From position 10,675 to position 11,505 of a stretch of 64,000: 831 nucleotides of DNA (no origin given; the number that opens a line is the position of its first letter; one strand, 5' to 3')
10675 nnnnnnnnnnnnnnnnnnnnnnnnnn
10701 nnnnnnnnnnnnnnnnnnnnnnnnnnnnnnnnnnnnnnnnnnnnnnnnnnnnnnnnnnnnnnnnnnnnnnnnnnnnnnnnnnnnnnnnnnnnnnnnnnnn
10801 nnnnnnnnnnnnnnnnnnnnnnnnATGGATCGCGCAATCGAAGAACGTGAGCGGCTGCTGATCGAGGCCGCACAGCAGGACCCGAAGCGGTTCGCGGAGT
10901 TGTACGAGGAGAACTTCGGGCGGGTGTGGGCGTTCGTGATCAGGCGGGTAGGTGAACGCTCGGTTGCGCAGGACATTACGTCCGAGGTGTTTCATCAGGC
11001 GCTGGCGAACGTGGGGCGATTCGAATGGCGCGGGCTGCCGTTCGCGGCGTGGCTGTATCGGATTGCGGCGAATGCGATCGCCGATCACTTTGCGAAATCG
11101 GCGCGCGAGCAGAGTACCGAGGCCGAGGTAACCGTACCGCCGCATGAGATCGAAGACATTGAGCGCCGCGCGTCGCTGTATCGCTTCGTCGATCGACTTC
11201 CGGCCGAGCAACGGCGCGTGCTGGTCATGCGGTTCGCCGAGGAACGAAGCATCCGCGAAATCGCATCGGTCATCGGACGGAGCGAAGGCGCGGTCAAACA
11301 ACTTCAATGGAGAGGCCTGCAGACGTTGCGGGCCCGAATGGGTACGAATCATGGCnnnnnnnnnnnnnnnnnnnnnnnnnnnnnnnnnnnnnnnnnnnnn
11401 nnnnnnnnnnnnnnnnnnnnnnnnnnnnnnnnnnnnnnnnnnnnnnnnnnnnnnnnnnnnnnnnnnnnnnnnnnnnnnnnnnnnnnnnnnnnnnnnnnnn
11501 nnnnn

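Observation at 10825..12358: ECF sigma factor translationally coupled to an anti-sigma-like segment fused to tandem VOC (PhnB/glyoxalase-fold) domains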

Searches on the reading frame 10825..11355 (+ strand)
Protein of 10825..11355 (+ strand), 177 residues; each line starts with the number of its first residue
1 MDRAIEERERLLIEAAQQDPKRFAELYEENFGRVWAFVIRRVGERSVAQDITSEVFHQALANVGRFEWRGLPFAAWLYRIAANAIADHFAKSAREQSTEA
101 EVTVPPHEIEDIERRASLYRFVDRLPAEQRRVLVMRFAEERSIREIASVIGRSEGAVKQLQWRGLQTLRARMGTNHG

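Call 3: search_protein_families(library=pfam, proteins=[window:10825-11355:+], max_evalue=1)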
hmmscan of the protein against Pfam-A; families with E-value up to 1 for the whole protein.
window:10825-11355:+ (177 aa): 9 families
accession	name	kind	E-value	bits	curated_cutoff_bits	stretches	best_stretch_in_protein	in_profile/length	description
PF04542.20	Sigma70_r2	-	3e-13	49.8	24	1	26-94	1-70/71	Sigma-70 region 2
PF04545.22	Sigma70_r4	-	1.4e-12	47.3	24.1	1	123-170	3-50/50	Sigma-70, region 4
PF08281.18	Sigma70_r4_2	-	4.6e-12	45.8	25.7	1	117-161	3-47/54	Sigma-70, region 4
PF19575.5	HTH_58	-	1.8e-05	25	23.8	1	132-174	18-60/62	Helix-turn-helix domain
PF19889.5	DUF6362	-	0.00018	22.3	31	1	93-167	23-97/98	Domain of unknown function (DUF6362)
PF07638.17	Sigma70_ECF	-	0.036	14.4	21.1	1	116-171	128-178/185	ECF sigma factor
PF13384.12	HTH_23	-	0.041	14.2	24.6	1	127-159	3-36/50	Homeodomain-like domain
PF13936.12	HTH_38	-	0.068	13.4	27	1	129-154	10-34/44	Helix-turn-helix domain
PF18083.6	PutA_N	-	0.097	13.1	25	1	110-140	38-68/113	Proline utilization A N-terminal domain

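Call 4: search_protein_families(library=ncbifam, proteins=[window:10825-11355:+], max_evalue=1)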
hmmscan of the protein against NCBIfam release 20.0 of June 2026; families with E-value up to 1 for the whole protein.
window:10825-11355:+ (177 aa): 100 families (the best 25 are shown)
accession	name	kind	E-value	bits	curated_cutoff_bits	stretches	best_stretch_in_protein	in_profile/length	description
TIGR02952.1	Sig70_famx2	equivalog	9.6e-37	126.5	206.45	1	14-172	4-170/170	ECF subfamily RNA polymerase sigma factor, BldN family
TIGR02937.1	sigma70-ECF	superfamily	1.3e-24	86.7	42.9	1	23-171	3-164/165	sigma-70 family RNA polymerase sigma factor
NF007230.0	PRK09648.1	subfamily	2.7e-21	76.2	209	1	6-174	11-191/195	RNA polymerase sigma factor ShbA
TIGR02983.1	SigE-fam_strep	subfamily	1.5e-20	73.7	141.55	1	19-174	4-160/162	SigE family RNA polymerase sigma factor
TIGR02985.1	Sig70_bacteroi1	subfamily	1.6e-20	73.9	126.4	1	21-171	1-161/162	RNA polymerase sigma-70 factor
NF007223.0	PRK09641.1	equivalog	2.3e-20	73.3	209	1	10-173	7-185/187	RNA polymerase sigma factor SigW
NF009166.1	PRK12513.1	equivalog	3.4e-20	72.6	206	1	6-172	7-186/193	RNA polymerase sigma factor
TIGR02948.1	SigW_bacill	equivalog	7e-19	68.6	243.1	1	12-173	9-185/187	RNA polymerase sigma factor SigW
TIGR02950.1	SigM_subfam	subfamily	9.2e-19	67.8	147.95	1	24-171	3-157/159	RNA polymerase sigma factor, SigM family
NF007220.0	PRK09639.1-5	equivalog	1.5e-18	67.2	260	1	22-173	4-165/181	RNA polymerase sigma factor SigX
NF007216.0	PRK09638.1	equivalog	3.8e-17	62.6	194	1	8-174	5-176/180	RNA polymerase sigma factor SigY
NF004113.0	PRK05602.1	equivalog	1.3e-16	60.8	208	1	9-173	33-202/211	RNA polymerase sigma factor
NF053879.1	RNAPolSigSigVBac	equivalog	1.4e-16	60.6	190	1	40-173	23-156/160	RNA polymerase sigma factor SigV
TIGR02984.1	Sig-70_plancto1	subfamily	1.9e-16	60.2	183.75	2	100-172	116-188/189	RNA polymerase sigma-70 factor, Planctomycetaceae-specific subfamily 1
NF007227.0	PRK09645.1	subfamily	1.9e-15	57.2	202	1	14-171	6-169/177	sigma-70 family RNA polymerase sigma factor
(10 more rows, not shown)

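Call 39: search_solved_structures(query=window:10825-11355:+, max_evalue=0.001)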
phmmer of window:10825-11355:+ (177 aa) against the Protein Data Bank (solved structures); distinct sequences matched with E-value up to 0.001: 24.
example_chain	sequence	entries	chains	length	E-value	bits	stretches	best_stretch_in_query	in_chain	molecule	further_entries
6dxo_A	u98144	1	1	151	1.1e-24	90.4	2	15-91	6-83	RNA polymerase ECF-subfamily sigma factor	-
5wuq_A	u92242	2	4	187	1.6e-13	54.1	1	15-103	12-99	ECF RNA polymerase sigma factor SigW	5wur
6in7_B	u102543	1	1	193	1.7e-11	47.5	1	6-166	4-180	RNA polymerase sigma-H factor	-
8z6g_B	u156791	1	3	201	1.9e-11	47.4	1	6-166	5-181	RNA polymerase sigma factor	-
6dv9_F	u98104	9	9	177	7.6e-09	38.9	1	19-170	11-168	ECF RNA polymerase sigma factor SigL | RNA polymerase sigma factor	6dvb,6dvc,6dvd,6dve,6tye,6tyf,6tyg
9isn_F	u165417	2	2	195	1.5e-08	37.9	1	45-170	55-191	ECF sigma factor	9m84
9m9d_F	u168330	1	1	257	1.8e-07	34.4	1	23-173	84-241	ECF RNA polymerase sigma factor SigE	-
9m9e_F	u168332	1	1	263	1.9e-07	34.3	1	23-173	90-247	ECF RNA polymerase sigma factor SigE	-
9m98_F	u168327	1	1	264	2e-07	34.3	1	23-173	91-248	ECF RNA polymerase sigma factor SigE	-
1or7_A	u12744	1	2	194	7.7e-07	32.4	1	9-166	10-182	RNA polymerase sigma-E factor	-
6jbq_F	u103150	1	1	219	1.1e-06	31.9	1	9-166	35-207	ECF RNA polymerase sigma-E factor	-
2q1z_A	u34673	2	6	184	3.4e-06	30.2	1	17-172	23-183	RpoE, ECF SigE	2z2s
7qh5_A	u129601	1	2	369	7.8e-06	29.1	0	23-98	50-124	RNA polymerase sigma factor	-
9wsm_F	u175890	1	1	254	8.7e-06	28.9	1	98-173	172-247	RNA polymerase sigma factor FliA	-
9wsf_A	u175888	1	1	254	8.8e-06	28.9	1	98-173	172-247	RNA polymerase sigma factor FliA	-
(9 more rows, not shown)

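Call 86: find_related_loci(query=A7, collection=metagenome_contigs, flank=2500)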
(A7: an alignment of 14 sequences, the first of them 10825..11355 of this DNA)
Query A7 (177 aa) in metagenome_contigs; peptide patterns used: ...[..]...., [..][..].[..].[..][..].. (x = any residue, [..] = any of these).
600 stretches matched a pattern (row limit reached: there are more); 574 encode a relative of the query (tblastn E <= 1e-3); the best 80 are kept; 80 distinct loci.
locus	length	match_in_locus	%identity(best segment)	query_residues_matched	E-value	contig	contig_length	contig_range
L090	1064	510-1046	70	1-177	1e-93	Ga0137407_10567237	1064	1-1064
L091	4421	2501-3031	66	1-177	7e-73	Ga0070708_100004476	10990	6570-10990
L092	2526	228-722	68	9-172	6e-71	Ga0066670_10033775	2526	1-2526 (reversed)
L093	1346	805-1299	65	9-172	7e-74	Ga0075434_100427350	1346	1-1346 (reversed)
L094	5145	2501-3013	65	6-172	1e-68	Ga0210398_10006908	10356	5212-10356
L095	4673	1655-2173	63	6-177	4e-68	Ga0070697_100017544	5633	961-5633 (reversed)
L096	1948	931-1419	68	9-172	5e-70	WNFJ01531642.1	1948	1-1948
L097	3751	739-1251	63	9-177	2e-67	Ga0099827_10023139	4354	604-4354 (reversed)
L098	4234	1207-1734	61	1-173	2e-67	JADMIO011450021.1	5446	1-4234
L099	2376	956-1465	61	6-172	2e-68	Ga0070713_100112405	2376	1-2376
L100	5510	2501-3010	61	6-172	3e-67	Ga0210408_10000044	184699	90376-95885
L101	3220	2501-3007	63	9-172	2e-67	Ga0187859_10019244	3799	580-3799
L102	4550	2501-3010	62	6-172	2e-67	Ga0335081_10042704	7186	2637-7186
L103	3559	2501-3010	61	6-172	2e-67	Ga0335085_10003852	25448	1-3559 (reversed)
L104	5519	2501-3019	62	2-172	5e-67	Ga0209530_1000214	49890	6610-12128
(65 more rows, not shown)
